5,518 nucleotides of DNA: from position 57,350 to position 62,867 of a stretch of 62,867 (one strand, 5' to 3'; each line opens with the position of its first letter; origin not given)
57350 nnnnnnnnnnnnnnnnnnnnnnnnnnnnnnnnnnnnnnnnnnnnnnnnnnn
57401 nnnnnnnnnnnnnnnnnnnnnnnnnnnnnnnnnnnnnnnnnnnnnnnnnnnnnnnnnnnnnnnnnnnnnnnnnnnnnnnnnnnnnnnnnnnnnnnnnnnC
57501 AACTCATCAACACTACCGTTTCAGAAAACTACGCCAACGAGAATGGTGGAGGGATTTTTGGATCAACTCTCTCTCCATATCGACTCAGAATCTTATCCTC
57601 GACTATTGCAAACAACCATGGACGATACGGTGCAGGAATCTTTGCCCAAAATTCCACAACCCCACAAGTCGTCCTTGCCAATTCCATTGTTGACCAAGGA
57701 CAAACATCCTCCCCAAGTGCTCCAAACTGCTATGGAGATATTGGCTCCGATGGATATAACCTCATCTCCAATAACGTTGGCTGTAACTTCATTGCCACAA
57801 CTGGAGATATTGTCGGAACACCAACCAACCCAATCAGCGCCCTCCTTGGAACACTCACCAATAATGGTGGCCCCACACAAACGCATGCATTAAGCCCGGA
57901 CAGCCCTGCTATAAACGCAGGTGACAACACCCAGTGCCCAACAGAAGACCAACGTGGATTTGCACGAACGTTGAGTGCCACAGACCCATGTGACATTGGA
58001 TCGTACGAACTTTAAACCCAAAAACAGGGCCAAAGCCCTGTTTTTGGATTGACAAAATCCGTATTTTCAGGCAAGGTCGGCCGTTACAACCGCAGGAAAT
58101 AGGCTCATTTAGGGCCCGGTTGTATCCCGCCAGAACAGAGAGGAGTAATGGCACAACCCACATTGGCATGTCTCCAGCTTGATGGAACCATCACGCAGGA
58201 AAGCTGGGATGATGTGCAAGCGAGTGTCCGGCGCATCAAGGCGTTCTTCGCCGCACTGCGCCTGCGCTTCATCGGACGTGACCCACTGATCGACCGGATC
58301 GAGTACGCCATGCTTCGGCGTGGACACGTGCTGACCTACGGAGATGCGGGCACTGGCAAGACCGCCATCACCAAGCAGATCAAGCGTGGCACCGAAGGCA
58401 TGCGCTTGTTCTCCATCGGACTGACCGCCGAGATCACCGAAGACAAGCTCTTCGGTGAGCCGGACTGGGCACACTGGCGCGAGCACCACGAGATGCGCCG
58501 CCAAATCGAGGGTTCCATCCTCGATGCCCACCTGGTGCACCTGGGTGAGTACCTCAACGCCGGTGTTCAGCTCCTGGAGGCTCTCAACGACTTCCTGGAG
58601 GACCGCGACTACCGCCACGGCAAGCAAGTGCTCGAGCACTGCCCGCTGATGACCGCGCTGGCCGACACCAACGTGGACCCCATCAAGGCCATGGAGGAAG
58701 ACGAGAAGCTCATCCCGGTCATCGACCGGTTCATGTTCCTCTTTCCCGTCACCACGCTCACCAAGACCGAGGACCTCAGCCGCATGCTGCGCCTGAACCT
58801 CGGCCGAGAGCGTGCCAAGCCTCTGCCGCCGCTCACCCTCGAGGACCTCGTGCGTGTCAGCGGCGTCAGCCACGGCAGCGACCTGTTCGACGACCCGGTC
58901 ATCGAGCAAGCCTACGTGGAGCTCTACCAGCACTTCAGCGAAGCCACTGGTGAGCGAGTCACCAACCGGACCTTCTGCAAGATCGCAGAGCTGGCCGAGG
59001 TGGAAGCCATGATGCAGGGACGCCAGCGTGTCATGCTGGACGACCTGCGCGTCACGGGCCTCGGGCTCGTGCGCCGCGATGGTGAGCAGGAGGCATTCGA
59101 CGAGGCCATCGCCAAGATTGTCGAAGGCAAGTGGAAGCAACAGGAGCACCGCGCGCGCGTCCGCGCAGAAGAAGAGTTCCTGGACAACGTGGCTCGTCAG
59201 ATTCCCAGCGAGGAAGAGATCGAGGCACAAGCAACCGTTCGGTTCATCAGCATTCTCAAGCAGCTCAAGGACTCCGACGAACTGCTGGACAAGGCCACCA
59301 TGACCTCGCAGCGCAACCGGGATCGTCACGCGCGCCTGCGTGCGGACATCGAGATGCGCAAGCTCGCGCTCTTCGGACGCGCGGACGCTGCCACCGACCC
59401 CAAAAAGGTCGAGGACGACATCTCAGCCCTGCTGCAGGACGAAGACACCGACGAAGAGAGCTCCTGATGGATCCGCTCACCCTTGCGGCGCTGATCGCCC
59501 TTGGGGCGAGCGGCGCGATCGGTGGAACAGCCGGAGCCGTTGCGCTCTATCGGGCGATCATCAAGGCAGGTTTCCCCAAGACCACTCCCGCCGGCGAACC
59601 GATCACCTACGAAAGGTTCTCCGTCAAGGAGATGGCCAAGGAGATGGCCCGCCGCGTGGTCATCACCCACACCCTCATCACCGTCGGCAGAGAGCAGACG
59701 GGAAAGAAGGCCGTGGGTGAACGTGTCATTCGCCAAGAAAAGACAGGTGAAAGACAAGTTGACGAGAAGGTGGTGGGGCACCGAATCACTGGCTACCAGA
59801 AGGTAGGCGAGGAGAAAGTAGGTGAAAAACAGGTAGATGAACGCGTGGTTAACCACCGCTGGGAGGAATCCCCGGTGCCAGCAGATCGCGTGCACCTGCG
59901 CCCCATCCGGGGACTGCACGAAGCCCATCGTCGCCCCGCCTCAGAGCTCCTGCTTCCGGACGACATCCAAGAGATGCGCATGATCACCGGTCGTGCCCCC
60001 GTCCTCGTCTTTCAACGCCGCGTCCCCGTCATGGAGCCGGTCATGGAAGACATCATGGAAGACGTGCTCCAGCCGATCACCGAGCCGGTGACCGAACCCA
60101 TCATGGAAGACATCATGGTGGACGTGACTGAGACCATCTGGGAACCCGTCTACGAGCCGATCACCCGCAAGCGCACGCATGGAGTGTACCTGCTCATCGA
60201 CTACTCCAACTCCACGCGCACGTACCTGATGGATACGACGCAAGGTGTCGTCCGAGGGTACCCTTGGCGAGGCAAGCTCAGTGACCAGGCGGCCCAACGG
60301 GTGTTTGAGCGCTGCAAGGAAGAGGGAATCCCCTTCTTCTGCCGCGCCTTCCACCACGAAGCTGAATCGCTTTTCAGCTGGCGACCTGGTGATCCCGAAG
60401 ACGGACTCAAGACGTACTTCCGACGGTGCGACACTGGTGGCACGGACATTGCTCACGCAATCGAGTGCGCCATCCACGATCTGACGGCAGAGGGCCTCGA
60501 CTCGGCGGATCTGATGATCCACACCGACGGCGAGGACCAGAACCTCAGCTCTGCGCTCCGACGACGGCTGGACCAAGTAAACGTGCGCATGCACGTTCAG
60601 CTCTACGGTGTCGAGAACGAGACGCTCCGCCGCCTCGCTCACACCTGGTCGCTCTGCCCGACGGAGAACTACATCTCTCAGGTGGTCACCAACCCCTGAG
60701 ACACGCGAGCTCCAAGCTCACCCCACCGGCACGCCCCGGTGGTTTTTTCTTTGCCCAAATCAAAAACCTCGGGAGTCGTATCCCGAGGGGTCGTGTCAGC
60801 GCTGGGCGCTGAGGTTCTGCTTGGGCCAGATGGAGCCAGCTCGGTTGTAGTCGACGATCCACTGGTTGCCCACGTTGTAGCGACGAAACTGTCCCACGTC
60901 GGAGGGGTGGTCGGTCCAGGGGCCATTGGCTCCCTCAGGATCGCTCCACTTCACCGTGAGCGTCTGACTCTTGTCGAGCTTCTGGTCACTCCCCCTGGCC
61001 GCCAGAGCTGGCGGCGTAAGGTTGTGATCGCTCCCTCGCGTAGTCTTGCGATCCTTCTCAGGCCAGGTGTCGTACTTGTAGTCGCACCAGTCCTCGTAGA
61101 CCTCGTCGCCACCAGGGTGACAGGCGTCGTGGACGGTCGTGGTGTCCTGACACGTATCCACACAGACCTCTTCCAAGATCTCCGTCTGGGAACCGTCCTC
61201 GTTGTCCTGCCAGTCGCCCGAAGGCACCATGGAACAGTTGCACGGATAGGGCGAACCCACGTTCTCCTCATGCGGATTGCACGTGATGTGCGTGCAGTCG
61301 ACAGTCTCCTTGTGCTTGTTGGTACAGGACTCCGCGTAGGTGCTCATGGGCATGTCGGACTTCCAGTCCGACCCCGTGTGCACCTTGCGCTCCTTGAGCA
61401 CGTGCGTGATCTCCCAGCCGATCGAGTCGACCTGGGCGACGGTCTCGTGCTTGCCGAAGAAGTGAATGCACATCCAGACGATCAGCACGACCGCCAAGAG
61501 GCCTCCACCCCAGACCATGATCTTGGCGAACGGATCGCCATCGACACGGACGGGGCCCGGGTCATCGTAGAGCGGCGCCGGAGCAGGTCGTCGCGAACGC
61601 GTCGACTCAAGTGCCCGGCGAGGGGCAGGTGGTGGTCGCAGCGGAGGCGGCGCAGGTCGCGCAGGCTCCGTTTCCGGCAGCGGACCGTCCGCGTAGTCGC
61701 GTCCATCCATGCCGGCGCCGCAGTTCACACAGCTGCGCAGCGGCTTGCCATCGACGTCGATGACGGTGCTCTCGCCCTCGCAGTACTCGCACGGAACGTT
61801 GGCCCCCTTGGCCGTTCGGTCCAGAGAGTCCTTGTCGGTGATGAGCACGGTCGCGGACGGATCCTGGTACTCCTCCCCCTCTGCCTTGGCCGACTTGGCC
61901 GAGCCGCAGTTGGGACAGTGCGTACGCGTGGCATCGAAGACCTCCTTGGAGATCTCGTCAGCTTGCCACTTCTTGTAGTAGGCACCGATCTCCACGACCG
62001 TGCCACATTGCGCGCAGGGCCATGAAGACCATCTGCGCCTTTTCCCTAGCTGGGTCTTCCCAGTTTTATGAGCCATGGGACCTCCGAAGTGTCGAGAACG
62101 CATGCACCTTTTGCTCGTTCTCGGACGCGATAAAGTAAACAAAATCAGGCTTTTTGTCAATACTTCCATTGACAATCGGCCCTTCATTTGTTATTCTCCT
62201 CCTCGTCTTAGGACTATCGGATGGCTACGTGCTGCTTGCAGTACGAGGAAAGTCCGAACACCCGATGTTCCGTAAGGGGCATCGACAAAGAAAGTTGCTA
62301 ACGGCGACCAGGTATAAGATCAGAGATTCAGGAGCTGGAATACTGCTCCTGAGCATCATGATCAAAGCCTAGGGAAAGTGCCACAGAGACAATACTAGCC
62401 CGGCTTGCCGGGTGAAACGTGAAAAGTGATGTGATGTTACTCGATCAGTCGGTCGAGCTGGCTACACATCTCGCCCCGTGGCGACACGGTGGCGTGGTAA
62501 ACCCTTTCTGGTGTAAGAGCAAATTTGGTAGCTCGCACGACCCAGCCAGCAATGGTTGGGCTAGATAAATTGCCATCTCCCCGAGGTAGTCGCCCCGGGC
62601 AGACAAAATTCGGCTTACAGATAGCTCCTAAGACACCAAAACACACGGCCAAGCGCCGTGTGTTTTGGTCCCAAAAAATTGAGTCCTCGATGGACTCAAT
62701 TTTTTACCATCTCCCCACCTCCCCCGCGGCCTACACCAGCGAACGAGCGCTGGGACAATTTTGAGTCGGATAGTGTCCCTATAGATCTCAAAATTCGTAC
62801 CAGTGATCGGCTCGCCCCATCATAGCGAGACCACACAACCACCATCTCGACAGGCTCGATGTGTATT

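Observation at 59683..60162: Matched 12x5 and 11-12x4 residue repeats in the vWA protein predict a long bulged beta-ribbon stalk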

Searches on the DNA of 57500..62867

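Call 58: search_rna_families(source=window, start=57500, end=62867)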
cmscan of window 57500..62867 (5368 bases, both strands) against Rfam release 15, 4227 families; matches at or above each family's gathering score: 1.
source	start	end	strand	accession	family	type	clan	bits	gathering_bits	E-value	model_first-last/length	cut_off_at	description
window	62209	62634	+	RF00010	RNaseP_bact_a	Gene; ribozyme;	CL00002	152.2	100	3.8e-48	1-367/367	no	Bacterial RNase P class A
